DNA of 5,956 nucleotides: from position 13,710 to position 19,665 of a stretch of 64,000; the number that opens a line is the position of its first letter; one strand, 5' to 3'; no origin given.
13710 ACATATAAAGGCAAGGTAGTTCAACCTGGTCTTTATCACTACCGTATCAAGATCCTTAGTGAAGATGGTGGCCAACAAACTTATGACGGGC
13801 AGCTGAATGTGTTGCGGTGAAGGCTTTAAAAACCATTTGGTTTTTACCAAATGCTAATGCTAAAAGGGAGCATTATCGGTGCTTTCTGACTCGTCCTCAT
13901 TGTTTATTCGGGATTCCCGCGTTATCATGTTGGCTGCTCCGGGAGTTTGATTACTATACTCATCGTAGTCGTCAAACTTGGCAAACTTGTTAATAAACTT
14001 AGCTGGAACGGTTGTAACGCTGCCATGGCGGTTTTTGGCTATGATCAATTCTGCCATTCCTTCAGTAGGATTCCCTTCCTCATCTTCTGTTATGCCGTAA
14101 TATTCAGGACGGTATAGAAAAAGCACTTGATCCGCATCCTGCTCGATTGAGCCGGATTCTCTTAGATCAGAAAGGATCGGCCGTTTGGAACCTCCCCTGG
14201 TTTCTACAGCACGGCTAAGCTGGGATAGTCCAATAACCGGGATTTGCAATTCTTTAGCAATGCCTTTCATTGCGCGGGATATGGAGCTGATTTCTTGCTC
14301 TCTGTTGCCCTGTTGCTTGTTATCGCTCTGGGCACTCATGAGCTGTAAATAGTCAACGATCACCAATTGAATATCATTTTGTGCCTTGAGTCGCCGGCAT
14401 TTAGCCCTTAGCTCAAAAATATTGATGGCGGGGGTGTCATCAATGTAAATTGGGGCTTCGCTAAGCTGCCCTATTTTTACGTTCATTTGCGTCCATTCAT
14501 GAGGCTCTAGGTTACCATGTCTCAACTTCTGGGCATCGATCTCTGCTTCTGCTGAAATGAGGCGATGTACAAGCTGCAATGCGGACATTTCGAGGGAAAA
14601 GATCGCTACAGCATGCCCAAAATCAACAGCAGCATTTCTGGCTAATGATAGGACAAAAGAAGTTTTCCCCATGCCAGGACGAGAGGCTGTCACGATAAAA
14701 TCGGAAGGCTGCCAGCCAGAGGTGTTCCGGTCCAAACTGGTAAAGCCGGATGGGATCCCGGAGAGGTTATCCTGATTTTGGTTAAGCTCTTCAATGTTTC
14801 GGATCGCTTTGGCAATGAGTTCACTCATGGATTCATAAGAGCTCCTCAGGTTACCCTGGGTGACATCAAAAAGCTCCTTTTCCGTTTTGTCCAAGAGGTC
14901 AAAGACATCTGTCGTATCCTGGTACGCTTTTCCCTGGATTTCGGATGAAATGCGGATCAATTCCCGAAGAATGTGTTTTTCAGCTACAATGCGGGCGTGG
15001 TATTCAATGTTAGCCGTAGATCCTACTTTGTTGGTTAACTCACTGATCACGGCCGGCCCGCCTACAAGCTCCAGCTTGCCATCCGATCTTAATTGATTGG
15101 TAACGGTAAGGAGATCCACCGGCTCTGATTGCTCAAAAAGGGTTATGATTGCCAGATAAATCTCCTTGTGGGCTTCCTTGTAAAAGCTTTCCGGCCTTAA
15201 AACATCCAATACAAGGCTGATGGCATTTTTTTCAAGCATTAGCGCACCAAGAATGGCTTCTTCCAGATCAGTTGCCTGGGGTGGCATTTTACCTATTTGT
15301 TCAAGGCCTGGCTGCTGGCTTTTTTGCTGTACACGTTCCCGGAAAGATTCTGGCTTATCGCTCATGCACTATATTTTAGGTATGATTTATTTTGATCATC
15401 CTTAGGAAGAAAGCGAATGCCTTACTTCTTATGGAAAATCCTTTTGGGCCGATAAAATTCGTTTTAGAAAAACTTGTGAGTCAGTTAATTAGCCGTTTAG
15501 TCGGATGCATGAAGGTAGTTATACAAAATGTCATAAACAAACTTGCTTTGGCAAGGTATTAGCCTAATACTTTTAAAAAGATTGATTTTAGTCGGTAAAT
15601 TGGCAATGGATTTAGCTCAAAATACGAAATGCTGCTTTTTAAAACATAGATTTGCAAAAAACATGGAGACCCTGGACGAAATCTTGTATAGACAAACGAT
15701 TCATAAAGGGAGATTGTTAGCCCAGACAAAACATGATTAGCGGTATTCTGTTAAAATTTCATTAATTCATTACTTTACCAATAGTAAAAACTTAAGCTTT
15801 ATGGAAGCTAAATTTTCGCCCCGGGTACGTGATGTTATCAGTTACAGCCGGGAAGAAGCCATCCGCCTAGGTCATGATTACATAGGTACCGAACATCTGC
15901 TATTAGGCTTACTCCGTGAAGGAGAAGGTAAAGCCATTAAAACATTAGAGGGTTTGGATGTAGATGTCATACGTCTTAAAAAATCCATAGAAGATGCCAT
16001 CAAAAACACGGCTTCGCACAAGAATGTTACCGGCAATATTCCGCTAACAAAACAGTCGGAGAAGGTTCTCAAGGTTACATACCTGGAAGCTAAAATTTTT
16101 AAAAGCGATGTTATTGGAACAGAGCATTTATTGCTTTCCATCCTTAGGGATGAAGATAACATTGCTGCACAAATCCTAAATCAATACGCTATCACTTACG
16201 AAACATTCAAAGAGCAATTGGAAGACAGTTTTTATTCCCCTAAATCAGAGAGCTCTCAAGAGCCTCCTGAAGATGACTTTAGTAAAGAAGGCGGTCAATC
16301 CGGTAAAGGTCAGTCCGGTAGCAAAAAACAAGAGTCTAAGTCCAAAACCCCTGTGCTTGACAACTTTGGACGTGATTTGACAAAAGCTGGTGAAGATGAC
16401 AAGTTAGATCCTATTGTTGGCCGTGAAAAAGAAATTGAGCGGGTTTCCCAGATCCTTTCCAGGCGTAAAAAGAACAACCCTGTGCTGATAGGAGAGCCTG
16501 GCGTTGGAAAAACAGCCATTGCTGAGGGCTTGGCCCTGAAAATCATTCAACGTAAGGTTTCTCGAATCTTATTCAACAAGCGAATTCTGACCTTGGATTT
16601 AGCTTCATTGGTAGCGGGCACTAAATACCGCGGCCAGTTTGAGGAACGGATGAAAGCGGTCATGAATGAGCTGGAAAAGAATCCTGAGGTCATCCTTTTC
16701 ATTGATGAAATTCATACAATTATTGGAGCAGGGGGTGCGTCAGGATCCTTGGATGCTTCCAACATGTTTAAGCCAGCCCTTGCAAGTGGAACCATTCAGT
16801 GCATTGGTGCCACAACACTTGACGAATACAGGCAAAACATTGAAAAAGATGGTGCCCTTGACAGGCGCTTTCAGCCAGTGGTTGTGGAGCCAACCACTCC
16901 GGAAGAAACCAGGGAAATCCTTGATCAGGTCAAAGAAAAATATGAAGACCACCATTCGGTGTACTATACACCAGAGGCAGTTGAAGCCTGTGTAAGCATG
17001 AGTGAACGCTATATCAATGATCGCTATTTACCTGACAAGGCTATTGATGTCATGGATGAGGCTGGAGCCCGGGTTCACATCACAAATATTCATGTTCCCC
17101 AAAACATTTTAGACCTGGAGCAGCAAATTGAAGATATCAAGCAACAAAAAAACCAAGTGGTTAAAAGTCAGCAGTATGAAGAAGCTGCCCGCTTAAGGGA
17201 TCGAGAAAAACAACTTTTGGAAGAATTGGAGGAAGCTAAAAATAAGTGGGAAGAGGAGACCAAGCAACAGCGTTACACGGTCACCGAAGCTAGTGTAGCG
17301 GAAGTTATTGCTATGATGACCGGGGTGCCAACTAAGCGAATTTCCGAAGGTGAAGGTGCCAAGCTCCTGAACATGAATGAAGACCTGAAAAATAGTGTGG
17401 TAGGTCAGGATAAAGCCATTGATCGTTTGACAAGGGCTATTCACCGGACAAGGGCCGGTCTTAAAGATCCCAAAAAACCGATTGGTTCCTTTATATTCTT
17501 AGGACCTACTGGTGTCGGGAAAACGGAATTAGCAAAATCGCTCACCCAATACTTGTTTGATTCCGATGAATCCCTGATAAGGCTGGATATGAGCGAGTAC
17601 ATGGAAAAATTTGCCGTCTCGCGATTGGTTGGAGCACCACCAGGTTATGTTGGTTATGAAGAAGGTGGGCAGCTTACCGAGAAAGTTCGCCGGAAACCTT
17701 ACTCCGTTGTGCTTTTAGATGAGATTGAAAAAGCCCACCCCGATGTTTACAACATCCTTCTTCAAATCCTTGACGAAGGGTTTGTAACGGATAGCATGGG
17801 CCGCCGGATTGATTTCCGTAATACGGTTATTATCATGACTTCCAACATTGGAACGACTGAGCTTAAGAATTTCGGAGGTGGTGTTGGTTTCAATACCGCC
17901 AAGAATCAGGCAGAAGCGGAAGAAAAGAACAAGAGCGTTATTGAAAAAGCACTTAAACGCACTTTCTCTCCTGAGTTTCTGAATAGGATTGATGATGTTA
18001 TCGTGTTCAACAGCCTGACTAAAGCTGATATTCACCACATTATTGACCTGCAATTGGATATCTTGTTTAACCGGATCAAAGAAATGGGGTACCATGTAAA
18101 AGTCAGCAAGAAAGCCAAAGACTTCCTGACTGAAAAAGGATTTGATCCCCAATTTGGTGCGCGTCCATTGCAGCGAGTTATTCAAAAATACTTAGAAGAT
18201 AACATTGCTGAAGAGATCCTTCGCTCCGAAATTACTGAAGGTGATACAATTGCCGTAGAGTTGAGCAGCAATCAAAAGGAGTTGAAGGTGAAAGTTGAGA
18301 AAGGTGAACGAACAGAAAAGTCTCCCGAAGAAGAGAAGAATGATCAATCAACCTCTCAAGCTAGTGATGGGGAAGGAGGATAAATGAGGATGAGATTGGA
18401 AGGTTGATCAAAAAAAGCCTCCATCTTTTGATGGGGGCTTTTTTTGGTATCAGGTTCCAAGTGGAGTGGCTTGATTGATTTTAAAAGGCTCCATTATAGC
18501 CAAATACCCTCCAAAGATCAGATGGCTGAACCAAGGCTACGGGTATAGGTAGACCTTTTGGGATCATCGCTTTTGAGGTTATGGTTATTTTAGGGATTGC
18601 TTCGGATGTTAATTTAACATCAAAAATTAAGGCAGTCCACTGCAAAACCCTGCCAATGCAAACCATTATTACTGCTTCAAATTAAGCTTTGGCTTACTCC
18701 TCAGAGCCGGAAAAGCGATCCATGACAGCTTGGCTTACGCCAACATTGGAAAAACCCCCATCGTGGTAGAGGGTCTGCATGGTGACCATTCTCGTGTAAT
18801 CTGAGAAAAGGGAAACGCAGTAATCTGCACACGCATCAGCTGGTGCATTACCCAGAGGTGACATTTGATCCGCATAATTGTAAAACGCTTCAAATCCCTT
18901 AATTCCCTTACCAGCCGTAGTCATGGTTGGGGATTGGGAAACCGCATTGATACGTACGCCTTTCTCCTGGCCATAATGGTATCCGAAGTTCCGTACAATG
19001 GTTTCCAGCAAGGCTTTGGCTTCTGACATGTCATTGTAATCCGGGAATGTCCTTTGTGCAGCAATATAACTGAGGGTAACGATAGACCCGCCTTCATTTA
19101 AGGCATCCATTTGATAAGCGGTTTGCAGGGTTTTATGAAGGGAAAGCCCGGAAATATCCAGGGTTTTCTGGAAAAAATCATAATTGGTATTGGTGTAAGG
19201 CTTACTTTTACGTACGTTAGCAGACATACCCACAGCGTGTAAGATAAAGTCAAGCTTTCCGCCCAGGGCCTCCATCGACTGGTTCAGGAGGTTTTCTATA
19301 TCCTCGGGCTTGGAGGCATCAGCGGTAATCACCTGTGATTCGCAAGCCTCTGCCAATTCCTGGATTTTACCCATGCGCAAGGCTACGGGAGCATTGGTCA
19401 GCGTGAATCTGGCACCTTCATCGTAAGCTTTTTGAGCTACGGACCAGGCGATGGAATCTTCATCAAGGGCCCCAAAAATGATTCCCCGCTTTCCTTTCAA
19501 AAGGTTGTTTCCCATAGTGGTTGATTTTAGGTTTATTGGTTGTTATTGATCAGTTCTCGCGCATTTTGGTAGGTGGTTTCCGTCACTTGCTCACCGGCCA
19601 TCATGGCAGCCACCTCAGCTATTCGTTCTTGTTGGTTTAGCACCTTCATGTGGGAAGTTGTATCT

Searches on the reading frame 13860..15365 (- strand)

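Call 24: search_protein_families(library=pfam, proteins=[window:13860-15365:-], max_evalue=0.0001)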
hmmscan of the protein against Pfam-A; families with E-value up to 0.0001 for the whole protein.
window:13860-15365:- (501 aa): 3 families
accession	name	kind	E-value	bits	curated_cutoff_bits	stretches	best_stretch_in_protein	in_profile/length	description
PF03796.21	DnaB_C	-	1.2e-103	346.4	27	1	203-466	1-255/255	DnaB-like helicase C terminal domain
PF00772.26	DnaB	-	7.1e-32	110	23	1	28-129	2-103/103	DnaB-like helicase N terminal domain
PF13481.12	AAA_25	-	2.8e-07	30.8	27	1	203-381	14-188/195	AAA domain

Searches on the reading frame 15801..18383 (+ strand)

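Call 24: search_protein_families(library=pfam, proteins=[window:15801-18383:+], max_evalue=0.0001)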
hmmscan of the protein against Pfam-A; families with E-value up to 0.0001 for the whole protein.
window:15801-18383:+ (860 aa): 20 families
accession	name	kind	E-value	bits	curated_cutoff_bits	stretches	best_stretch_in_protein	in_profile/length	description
PF07724.20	AAA_2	-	1.2e-71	240.6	27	1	559-732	1-165/166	AAA domain (Cdc48 subfamily)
PF17871.7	AAA_lid_9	-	9.2e-33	112.7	22.8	1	367-467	2-102/104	AAA lid domain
PF02861.25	Clp_N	-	9.9e-27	93.3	20.7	2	17-67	2-52/53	Clp amino terminal domain, pathogenicity island component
PF10431.15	ClpB_D2-small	-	2.6e-26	91.9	21.9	1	739-819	1-81/81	C-terminal, D2-small domain, of ClpB protein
PF00004.35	AAA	-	1.7e-22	80.7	21.2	2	228-340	2-110/131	ATPase family associated with various cellular activities (AAA)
PF07728.20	AAA_5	-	3.9e-18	66.2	22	1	564-685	2-125/139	AAA domain (dynein-related subfamily)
PF13191.12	AAA_16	-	9.4e-13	49.4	32.6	1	205-251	2-51/167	AAA ATPase domain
PF00158.32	Sigma54_activat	-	1.6e-12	47.9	20.2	1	563-670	24-129/168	Sigma-54 interaction domain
PF13401.12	AAA_22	-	1.6e-10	41.8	27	0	223-307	4-96/130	AAA domain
PF20720.3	nSTAND3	-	1.9e-09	37.8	27.2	0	213-253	8-46/155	Novel STAND NTPase 3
PF01695.23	IstB_IS21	-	1.4e-08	35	24.1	0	220-289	88-153/238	IstB-like ATP binding protein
PF13173.12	AAA_14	-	6.5e-07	29.9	27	0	565-660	6-88/129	AAA domain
PF01637.24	ATPase_2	-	1.6e-06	28.5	33.2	0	206-243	2-39/225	ATPase domain predominantly from Archaea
PF07726.17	AAA_3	-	2.1e-06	28.1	27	0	229-291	4-65/131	ATPase family associated with various cellular activities (AAA)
PF02151.25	UVR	-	2.4e-06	27.5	21.5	1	440-472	1-33/36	UvrB/uvrC motif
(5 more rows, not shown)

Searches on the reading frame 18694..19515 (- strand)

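Call 24: search_protein_families(library=pfam, proteins=[window:18694-19515:-], max_evalue=0.0001)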
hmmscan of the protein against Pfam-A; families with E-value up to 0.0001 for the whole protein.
window:18694-19515:- (273 aa): 2 families
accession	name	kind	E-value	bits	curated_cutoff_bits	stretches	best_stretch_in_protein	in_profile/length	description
PF13561.12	adh_short_C2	-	6.2e-60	203.1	27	1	15-256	1-236/236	Enoyl-(Acyl carrier protein) reductase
PF00106.31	adh_short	-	1.5e-12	47.8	26.6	1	21-202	11-187/195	short chain dehydrogenase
